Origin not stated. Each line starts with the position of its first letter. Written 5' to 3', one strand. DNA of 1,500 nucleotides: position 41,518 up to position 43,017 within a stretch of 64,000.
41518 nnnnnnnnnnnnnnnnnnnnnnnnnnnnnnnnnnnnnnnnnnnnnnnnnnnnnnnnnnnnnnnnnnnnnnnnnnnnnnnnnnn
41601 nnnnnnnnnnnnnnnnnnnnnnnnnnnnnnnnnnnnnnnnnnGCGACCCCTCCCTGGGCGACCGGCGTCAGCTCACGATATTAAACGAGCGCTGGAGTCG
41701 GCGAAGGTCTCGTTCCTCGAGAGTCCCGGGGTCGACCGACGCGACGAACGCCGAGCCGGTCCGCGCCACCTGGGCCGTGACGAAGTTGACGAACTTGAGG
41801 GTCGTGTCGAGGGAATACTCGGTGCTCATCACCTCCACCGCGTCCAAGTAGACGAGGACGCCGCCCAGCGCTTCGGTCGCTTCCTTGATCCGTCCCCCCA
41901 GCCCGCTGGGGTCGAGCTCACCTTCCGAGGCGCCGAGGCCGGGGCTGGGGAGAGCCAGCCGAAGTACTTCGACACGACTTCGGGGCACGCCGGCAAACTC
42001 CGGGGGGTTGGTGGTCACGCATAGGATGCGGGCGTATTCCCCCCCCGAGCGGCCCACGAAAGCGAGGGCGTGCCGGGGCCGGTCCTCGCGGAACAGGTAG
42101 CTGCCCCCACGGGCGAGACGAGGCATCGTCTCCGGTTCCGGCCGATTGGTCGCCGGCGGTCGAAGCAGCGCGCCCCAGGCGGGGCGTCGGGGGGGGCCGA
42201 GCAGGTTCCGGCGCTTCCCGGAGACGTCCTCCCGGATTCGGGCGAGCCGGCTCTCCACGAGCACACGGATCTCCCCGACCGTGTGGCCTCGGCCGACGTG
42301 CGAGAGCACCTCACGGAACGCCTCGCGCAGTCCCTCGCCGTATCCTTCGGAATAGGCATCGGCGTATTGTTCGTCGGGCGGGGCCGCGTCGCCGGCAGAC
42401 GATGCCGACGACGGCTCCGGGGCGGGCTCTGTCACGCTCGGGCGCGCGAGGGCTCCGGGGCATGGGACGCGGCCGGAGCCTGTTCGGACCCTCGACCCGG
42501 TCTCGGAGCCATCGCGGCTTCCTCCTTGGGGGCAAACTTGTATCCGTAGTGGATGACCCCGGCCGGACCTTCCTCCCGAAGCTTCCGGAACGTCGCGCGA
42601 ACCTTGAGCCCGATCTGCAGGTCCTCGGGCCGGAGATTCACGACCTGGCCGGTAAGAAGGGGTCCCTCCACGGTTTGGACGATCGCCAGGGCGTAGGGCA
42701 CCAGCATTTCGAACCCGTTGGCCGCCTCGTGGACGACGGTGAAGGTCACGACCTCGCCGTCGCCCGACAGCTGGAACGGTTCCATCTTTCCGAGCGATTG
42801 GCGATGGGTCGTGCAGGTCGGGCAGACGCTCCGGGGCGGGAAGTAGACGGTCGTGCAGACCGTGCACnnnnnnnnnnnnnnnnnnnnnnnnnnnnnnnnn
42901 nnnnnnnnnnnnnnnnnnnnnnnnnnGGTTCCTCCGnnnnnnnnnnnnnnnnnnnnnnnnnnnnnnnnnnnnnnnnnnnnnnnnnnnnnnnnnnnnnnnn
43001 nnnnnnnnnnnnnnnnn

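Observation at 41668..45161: DUF835 gene translationally coupled (GTGA) to the archaeal mevalonate-entry operon HMGCS-thiolase-DUF35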

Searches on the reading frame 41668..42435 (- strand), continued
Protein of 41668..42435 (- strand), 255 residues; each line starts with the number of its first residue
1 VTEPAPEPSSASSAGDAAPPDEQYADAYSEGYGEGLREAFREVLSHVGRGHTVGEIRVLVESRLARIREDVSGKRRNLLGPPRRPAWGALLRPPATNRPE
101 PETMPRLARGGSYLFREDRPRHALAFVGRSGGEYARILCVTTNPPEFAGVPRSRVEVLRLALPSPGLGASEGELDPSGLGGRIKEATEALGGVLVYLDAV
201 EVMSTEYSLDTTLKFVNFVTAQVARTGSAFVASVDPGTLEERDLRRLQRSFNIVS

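Call 27: fold_search(model_id=the predicted structure, library=pdb)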
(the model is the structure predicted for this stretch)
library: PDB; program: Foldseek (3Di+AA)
matches with E <= 10: 1580; with E <= 0.001: 47
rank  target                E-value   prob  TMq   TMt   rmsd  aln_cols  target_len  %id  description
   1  4yds                  1.2e-04  1.00  0.41  0.45   4.7       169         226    9  FlaH from Sulfolobus acidocaldarius with ATP and Mg-Ion (released 2015-11-11)
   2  8jon_A                2.3e-04  1.00  0.36  0.21   5.3       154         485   15  Structure of a synthetic circadian clock protein KaiC mutant of cyanobacteria Synechococcus elongatus PCC 7942 (released 2024-06-12)
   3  3k0f_D                2.7e-04  1.00  0.38  0.22   4.7       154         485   18  Crystal structure of the phosphorylation-site double mutant T426A/T432A of the KaiC circadian clock protein (released 2010-03-31)
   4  4dug_D                2.7e-04  1.00  0.37  0.21   4.9       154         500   17  Crystal Structure of Circadian Clock Protein KaiC E318A Mutant (released 2012-03-14)
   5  2q6t_C                2.9e-04  1.00  0.39  0.26  17.7       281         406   13  Crystal structure of the Thermus aquaticus DnaB monomer (released 2007-07-24)
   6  6x61_I                3.5e-04  1.00  0.39  0.43   5.3       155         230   16  Crystal structure of the N-terminal thioredoxin domain of SasA in complex with the N-terminal CI domain of KaiC from T (released 2021-06-02)
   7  2odn                  3.5e-04  1.00  0.42  0.35  13.5       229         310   10  MSRECA-dATP complex (released 2007-06-19)
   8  3k09_B                3.7e-04  1.00  0.38  0.21   5.0       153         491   16  Crystal structure of the phosphorylation-site mutant S431D of the KaiC circadian clock protein (released 2010-03-31)
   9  4ijm_A                3.7e-04  1.00  0.38  0.21   5.2       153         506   17  Crystal structure of circadian clock protein KaiC A422V mutant (released 2013-02-13)
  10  4ijm_E                4.0e-04  1.00  0.38  0.21   4.9       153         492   17  Crystal structure of circadian clock protein KaiC A422V mutant (released 2013-02-13)
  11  4pr0                  4.2e-04  1.00  0.42  0.35   3.7       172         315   10  Mycobacterium tuberculosis RecA glycerol bound low temperature structure IIC-N3 (released 2015-03-18)
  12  2gbl_C                4.2e-04  1.00  0.42  0.24   4.8       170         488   16  Crystal Structure of Full Length Circadian Clock Protein KaiC with Phosphorylation Sites (released 2007-01-23)
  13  9uoo                  4.5e-04  1.00  0.39  0.32   4.5       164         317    7  Klebsiella pneumoniae RecA (released 2026-02-18)
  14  3k0c_D                4.8e-04  1.00  0.38  0.22   4.6       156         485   17  Crystal structure of the phosphorylation-site double mutant S431A/T432E of the KaiC circadian clock protein (released 2010-03-31)
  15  1mo6                  4.8e-04  1.00  0.38  0.32   5.3       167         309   13  RECA-DATP-MG COMPLEX (released 2003-02-18)
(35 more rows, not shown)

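Call 51: search_protein_families(library=ncbifam, proteins=[window:41668-42435:-], max_evalue=0.01)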
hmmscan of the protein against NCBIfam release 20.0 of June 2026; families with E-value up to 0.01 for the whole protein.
window:41668-42435:- (255 aa): 0 families

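Call 53: search_solved_structures(query=A1, max_evalue=1)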
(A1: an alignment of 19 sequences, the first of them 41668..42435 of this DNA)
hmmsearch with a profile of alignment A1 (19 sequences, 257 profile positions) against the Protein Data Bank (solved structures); distinct sequences matched with E-value up to 1: 1.
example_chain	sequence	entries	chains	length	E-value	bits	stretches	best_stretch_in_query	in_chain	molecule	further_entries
7dhq_A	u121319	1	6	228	0.57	12.8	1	82-146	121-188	Microcompartments protein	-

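Call 63: search_protein_families(library=pfam, alignment_id=A1, max_evalue=0.001)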
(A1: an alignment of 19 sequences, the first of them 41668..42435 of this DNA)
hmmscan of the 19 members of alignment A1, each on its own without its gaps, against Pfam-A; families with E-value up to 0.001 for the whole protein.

A. member 1, window:41668-42435:- (255 aa): 2 families
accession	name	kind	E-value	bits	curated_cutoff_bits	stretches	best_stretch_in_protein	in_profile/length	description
PF05763.18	DUF835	-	3.4e-07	30.6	33.1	1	179-251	64-136/136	Protein of unknown function (DUF835)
PF24336.1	DUF7504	-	1.6e-06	29.2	27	1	128-252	24-174/179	Family of unknown function (DUF7504)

B. families by the number of members that match (of 19 scanned): 2 families
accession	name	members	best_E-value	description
PF05763.18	DUF835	19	9e-11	Protein of unknown function (DUF835)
PF24336.1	DUF7504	10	6.5e-07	Family of unknown function (DUF7504)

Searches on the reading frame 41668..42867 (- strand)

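Call 3: search_protein_families(library=pfam, proteins=[window:41668-42867:-], max_evalue=0.01)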
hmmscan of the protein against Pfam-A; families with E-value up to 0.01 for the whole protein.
window:41668-42867:- (399 aa): 2 families
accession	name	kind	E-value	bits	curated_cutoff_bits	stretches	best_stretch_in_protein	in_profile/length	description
PF05763.18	DUF835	-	7.6e-07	29.4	33.1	1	323-395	64-136/136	Protein of unknown function (DUF835)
PF24336.1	DUF7504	-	6.1e-06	27.2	27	1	273-396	25-174/179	Family of unknown function (DUF7504)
